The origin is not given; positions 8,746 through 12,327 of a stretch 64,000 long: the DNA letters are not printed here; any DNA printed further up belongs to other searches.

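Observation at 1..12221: Twelve-kb operon with two complete permease pairs, no ATPase, two giant extracytoplasmic proteins and an embedded NHL/Yip1 membrane protein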

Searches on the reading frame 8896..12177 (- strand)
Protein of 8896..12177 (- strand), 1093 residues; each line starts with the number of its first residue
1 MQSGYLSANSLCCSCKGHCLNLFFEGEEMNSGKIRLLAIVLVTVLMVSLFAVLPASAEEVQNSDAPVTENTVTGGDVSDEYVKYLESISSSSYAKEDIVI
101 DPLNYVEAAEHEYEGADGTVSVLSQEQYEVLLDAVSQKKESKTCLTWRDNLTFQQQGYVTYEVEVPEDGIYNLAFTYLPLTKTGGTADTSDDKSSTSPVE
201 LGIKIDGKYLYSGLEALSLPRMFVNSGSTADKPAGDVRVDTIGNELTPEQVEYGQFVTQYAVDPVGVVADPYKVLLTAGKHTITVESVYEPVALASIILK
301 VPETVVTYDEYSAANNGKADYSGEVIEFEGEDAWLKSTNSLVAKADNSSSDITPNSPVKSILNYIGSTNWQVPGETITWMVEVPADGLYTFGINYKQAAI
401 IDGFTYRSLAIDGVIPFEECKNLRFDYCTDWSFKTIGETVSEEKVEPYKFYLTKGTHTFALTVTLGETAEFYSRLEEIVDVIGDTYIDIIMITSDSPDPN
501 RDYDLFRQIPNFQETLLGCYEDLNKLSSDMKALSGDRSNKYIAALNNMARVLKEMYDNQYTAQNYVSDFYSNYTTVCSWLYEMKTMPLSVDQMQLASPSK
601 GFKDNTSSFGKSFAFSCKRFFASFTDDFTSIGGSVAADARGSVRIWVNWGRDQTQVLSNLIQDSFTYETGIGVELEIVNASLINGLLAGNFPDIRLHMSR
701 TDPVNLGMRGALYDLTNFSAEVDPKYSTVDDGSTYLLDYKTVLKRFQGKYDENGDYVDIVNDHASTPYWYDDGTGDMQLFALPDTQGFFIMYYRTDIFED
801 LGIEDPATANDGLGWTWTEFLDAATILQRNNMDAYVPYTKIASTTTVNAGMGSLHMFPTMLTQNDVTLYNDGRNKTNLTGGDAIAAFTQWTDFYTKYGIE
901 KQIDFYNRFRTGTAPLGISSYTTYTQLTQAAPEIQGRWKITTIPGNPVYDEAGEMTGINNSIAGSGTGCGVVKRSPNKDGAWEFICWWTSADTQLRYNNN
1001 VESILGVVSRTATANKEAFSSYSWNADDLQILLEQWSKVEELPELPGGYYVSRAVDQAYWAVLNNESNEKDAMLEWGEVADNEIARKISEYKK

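Call 6: search_protein_families(library=pfam, proteins=[window:8896-12177:-], max_evalue=0.01)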
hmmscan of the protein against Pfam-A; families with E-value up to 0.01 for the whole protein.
window:8896-12177:- (1093 aa): 1 family
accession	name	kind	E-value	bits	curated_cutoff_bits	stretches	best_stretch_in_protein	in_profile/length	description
PF01547.30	SBP_bac_1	-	2.5e-10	41.3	26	1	765-994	96-306/307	Bacterial extracellular solute-binding protein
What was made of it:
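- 8896..12093 (-): Giant SBP fusion (1065 aa). Order of parts: Sec-type signal peptide, two beta-sandwich (CBM-like) domains, a four-helix bundle, and a CUT1 oligosaccharide-binding SBP domain. Pfam SBP_bac_1 at residues 765-994 (call 6).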

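Call 8: search_protein_families(library=ncbifam, proteins=[window:8896-12177:-], max_evalue=0.01)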
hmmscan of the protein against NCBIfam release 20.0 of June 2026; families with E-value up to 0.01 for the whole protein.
window:8896-12177:- (1093 aa): 0 families

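Call 12: search_solved_structures(query=window:8896-12093:-, max_evalue=1)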
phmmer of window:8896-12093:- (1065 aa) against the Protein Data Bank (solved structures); distinct sequences matched with E-value up to 1: 2.
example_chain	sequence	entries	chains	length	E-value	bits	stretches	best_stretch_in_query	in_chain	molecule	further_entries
4rk2_A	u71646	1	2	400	0.065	14.2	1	741-799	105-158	Putative sugar ABC transporter, substrate-binding protein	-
6g7n_A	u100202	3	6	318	0.96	10.3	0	939-979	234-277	Extracellular solute-binding protein, family 1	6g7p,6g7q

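Call 31: find_homologous_proteins(query=window:8896-12093:-, max_evalue=0.00001)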
Query window:8896-12093:- (1065 aa): 280 proteins with E <= 0.00001 among 8000 candidates; the best 120 are listed.
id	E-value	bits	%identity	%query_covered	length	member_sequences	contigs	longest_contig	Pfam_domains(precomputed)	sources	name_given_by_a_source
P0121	0.0e+0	2436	100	100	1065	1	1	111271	PF01547.31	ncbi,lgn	-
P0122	0.0e+0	1939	79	100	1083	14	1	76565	PF01547.31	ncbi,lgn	-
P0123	0.0e+0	1908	79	100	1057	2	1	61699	PF01547.31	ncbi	-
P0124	0.0e+0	1877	78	100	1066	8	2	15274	PF01547.31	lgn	-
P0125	0.0e+0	1876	78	100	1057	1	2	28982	PF01547.31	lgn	-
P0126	0.0e+0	1865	77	100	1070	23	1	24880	PF01547.31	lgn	-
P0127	0.0e+0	1857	77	100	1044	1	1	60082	PF13416.12,PF01547.31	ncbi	-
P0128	0.0e+0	1852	77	100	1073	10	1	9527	PF01547.31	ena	-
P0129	0.0e+0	1852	77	98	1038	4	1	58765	PF01547.31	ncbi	-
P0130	0.0e+0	1818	76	99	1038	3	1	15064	PF01547.31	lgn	-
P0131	0.0e+0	1798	74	100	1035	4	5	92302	PF01547.31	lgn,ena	-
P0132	0.0e+0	1797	75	100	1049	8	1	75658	PF01547.31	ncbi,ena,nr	ncbi:MAG: extracellular solute-binding protein [Clostridia bacterium]|nr:extracellular solute-bindin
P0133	0.0e+0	1792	74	100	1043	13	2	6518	PF13416.12,PF01547.31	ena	-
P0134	0.0e+0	1779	74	100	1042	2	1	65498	PF01547.31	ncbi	-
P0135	0.0e+0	1777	74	100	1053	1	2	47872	PF01547.31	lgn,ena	-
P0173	1.5e-261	889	47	87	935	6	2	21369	PF13416.12,PF16990.12,PF01547.31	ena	-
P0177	6.4e-260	883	45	99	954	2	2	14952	PF13416.12,PF16990.12,PF01547.31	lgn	-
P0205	1.7e-241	822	45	88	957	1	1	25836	PF13416.12,PF25275.2,PF01547.31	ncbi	-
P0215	1.1e-232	793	40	99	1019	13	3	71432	PF01547.31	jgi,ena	-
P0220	8.4e-231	787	40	99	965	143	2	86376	PF03422.22,PF01547.31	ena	-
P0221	2.7e-230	785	39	99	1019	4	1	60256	PF16990.12,PF25275.2,PF01547.31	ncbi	-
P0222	4.9e-230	784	39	99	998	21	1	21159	PF13416.12,PF16990.12,PF01547.31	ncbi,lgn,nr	ncbi:MAG: extracellular solute-binding protein [Clostridia bacterium]|nr:extracellular solute-bindin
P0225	2.0e-228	779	42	88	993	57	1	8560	PF16990.12,PF25275.2,PF01547.31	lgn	-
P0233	2.2e-222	759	38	99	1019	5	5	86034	PF25275.2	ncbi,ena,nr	ncbi:MAG: extracellular solute-binding protein [Clostridia bacterium]|nr:extracellular solute-bindin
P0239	9.5e-210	717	37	99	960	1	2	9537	PF17829.8,PF01547.31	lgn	-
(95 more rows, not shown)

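Call 48: predict_structure(alignment_id=A2)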
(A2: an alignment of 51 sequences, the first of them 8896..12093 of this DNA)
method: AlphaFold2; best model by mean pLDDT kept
length: 1065 residues; sequences in the alignment: 51
mean_pLDDT: 86.0   pTM: 0.81
mean pLDDT of the five models: 86.0, 85.4, 84.0, 83.4, 82.5
residues with pLDDT >= 90: 569; 70-90: 402; 50-70: 55; < 50: 39
segments of 3 or more residues with pLDDT < 50: 21-49, 600-606
pLDDT, mean of each block of 10 residues (from residue 1): 61 67 34 25 30 83 91 93 77 87 83 91 76 94 95 81 77 92 86 91 86 76 88 80 90 93 92 91 91 93 92 85 88 88 90 95 94 87 93 91 91 86 95 91 89 94 91 91 95 94 75 87 96 92 92 87 94 87 88 70 50 82 82 84 84 84 90 91 94 94 90 89 57 74 87 93 96 94 93 96 93 69 81 92 90 93 92 90 95 91 86 95 92 90 94 95 91 77 89 82 91 89 90 92 95 94 87
secondary structure, 60 per line:
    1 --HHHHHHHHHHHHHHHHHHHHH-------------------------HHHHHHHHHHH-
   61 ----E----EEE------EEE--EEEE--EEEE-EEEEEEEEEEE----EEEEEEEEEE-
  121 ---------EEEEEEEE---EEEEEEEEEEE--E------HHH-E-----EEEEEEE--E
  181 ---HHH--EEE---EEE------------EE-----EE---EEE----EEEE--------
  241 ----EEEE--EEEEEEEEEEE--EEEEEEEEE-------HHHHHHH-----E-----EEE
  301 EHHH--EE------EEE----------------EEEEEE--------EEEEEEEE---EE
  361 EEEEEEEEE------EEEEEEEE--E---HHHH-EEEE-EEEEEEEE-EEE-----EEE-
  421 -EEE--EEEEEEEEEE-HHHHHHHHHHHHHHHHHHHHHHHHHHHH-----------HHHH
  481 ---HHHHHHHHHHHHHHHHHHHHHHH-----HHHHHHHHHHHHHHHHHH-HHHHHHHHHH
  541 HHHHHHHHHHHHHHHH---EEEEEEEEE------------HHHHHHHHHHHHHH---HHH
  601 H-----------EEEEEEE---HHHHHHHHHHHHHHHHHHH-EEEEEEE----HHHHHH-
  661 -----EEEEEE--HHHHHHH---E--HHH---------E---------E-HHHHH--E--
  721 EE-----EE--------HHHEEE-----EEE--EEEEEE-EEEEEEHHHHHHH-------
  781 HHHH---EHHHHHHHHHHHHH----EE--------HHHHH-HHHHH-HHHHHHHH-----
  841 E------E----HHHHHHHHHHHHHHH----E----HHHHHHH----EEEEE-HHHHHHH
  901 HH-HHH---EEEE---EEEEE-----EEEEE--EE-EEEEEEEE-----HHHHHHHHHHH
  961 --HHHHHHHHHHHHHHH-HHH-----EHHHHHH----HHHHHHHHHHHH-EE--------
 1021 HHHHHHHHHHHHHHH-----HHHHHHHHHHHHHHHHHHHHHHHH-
elements in order (helices of 4 or more, strands of 3 or more residues): H3-23 H49-59 E70-72 E79-81 E84-87 E90-93 E95-105 E110-119 E130-137 E141-151 E171-177 E189-191 E195-197 E222-224 E229-232 E245-248 E251-261 E264-272 H280-286 E298-301 E315-317 E334-339 E348-355 E359-369 E376-383 H390-393 E395-398 E400-407 E409-411 E417-419 E422-424 E427-436 H438-465 H477-480 H484-506 H512-529 H531-556 E560-568 H581-594 H598-601 E613-619 H623-641 E643-649 H654-659 E666-671 H674-680 H711-715 E741-743 E749-751 E754-759 E761-766 H767-773 H781-784 H789-801 H816-820 H822-826 H828-835 H853-867 H877-883 E888-892 H894-902 E910-913 E917-921 E927-931 E937-944 H950-960 H963-977 H988-993 H998-1009 H1021-1035 H1041-1064
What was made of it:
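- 8896..12093 (-): AF2 model: pLDDT 86, pTM 0.81; sandwiches at about 60-275 and 295-436, helices at 438-556, SBP domain at 613-1065 (call 48).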

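Call 51: search_protein_families(library=pfam, proteins=[P0173, P0205, P0220, P0221, P0225, P0239, P0233, P0177, P0222], max_evalue=0.01)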
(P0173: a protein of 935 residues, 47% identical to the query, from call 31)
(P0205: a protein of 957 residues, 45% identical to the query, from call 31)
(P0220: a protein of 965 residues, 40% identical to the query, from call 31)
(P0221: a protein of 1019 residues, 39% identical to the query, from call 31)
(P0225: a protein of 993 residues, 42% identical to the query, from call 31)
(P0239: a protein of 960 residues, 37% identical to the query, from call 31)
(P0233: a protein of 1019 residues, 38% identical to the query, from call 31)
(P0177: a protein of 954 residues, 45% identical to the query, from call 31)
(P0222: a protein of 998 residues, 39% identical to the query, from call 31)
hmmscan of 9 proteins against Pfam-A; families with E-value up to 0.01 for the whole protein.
P0173 (935 aa): 4 families
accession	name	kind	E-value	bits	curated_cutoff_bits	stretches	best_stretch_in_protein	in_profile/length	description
PF13416.11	SBP_bac_8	-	2.9e-25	90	27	1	560-842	4-254/279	Bacterial extracellular solute-binding protein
PF01547.30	SBP_bac_1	-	5.3e-24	86.2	26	1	551-837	7-306/307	Bacterial extracellular solute-binding protein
PF16990.11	CBM_35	-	6.9e-07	30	28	1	265-300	21-57/121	Carbohydrate binding module (family 35)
PF25275.1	Golvesin_C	-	0.002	18.6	31.6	0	267-302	30-64/132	Golvesin C-terminal domain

P0205 (957 aa): 3 families
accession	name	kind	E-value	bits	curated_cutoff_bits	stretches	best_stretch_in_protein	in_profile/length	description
PF13416.11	SBP_bac_8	-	4.6e-22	79.6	27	1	576-858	4-251/279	Bacterial extracellular solute-binding protein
PF01547.30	SBP_bac_1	-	1.8e-20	74.6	26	1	571-857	11-307/307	Bacterial extracellular solute-binding protein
PF25275.1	Golvesin_C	-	2.1e-06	28.3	31.6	1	77-131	22-75/132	Golvesin C-terminal domain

P0220 (965 aa): 3 families
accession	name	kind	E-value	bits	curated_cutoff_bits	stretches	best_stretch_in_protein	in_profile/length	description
PF01547.30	SBP_bac_1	-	6.9e-19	69.4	26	1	589-865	22-306/307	Bacterial extracellular solute-binding protein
PF03422.21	CBM_6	-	5.7e-06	27.1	28.9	1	67-138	1-69/125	Carbohydrate binding module (family 6)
PF25275.1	Golvesin_C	-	0.00026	21.5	31.6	0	96-132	38-74/132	Golvesin C-terminal domain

P0221 (1019 aa): 3 families
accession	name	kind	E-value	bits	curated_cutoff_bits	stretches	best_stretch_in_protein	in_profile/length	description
PF01547.30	SBP_bac_1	-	1e-14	55.7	26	1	695-919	84-306/307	Bacterial extracellular solute-binding protein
PF16990.11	CBM_35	-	1.3e-05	25.9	28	0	327-387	18-73/121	Carbohydrate binding module (family 35)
PF25275.1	Golvesin_C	-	0.00031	21.2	31.6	0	343-371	37-65/132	Golvesin C-terminal domain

P0225 (993 aa): 4 families
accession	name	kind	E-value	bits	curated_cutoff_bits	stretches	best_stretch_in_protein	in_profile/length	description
PF13416.11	SBP_bac_8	-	8e-23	82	27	1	605-898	6-254/279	Bacterial extracellular solute-binding protein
PF01547.30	SBP_bac_1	-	2.9e-22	80.5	26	1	609-893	22-306/307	Bacterial extracellular solute-binding protein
PF25275.1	Golvesin_C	-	1e-05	26.1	31.6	0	317-345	37-65/132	Golvesin C-terminal domain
PF16990.11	CBM_35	-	1.4e-05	25.8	28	0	315-361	30-73/121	Carbohydrate binding module (family 35)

P0239 (960 aa): 2 families
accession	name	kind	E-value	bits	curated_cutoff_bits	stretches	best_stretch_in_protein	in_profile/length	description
PF01547.30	SBP_bac_1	-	1.7e-21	78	26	1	573-858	10-304/307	Bacterial extracellular solute-binding protein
PF17829.7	GH115_C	-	1.2e-06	28.9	24.1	0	196-228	135-167/172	Glycosyl hydrolase family 115 C-terminal domain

P0233 (1019 aa): 2 families
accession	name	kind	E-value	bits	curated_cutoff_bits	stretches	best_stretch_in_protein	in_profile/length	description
PF25275.1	Golvesin_C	-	3e-06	27.8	31.6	0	66-139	2-75/132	Golvesin C-terminal domain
PF16990.11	CBM_35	-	0.00058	20.6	28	0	326-387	17-73/121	Carbohydrate binding module (family 35)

P0177 (954 aa): 3 families
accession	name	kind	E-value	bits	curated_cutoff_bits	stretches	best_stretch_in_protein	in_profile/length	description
PF01547.30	SBP_bac_1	-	1.1e-21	78.6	26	1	572-857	9-307/307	Bacterial extracellular solute-binding protein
PF13416.11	SBP_bac_8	-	1.5e-21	77.9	27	1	580-861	5-254/279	Bacterial extracellular solute-binding protein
PF16990.11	CBM_35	-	1.2e-05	26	28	0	284-313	25-55/121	Carbohydrate binding module (family 35)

P0222 (998 aa): 4 families
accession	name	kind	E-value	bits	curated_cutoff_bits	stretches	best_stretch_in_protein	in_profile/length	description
PF13416.11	SBP_bac_8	-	1.6e-21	77.7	27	1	610-903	6-254/279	Bacterial extracellular solute-binding protein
PF01547.30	SBP_bac_1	-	6.9e-19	69.4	26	1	672-898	63-306/307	Bacterial extracellular solute-binding protein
PF16990.11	CBM_35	-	5.7e-06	27.1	28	0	313-374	25-85/121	Carbohydrate binding module (family 35)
PF25275.1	Golvesin_C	-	0.00015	22.2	31.6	0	88-132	26-69/132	Golvesin C-terminal domain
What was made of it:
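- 8896..12093 (-): Homologues give weak CBM_35, CBM_6 and Golvesin_C hits in both sandwiches (call 51).
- Homologues give CBM6/35-like matches (call 51).
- Tried and rejected: The CBM-like label therefore rests on weak hits in homologues (call 51) and on the predicted fold.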

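Call 86: find_encoding_contigs(protein=P0215, flank=10000, max_places=1)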
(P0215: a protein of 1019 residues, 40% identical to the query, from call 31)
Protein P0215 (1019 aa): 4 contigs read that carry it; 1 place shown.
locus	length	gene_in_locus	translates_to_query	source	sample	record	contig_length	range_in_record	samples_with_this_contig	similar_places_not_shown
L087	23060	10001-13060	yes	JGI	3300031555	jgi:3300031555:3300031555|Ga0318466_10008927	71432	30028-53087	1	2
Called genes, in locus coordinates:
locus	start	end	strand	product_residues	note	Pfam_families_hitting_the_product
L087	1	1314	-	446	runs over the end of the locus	PF20769:YPEB_N, PF14620:YPEB_PepSY1-2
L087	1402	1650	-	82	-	PF12116:SpoIIID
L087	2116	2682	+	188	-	-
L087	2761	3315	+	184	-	-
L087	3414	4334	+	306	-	PF14903:WG_beta_rep (faint)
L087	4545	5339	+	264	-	-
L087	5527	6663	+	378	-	PF00149:Metallophos, PF12850:Metallophos_2 (weak), PF12320:SbcD_C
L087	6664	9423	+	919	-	PF02463:SMC_N (faint), PF13476:AAA_23, PF13514:AAA_27 (weak), PF13555:AAA_29, PF13558:SbcC_Walker_B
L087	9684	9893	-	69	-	-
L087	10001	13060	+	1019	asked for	PF01547:SBP_bac_1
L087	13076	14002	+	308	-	PF00528:BPD_transp_1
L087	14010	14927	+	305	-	PF00528:BPD_transp_1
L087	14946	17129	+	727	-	PF01436:NHL (faint), PF04893:Yip1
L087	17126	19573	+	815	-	PF18952:DUF5696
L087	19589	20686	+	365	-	-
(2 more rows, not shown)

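Call 87: find_encoding_contigs(protein=P0239, flank=10000, max_places=1)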
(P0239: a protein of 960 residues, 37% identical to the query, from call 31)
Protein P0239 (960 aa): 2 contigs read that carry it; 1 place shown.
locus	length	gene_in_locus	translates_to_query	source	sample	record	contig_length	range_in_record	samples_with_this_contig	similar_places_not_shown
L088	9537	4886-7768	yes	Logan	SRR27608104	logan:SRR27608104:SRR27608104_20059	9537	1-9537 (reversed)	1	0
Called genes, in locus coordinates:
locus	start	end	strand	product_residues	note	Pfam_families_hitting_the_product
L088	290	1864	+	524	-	PF13229:Beta_helix (weak)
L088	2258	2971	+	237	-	-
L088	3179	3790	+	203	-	-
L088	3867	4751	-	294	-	PF02311:AraC_binding (faint), PF00165:HTH_AraC, PF12833:HTH_18, PF00165:HTH_AraC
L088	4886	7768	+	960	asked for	PF17829:GH115_C (faint), PF01547:SBP_bac_1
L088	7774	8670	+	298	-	PF00528:BPD_transp_1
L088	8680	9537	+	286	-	?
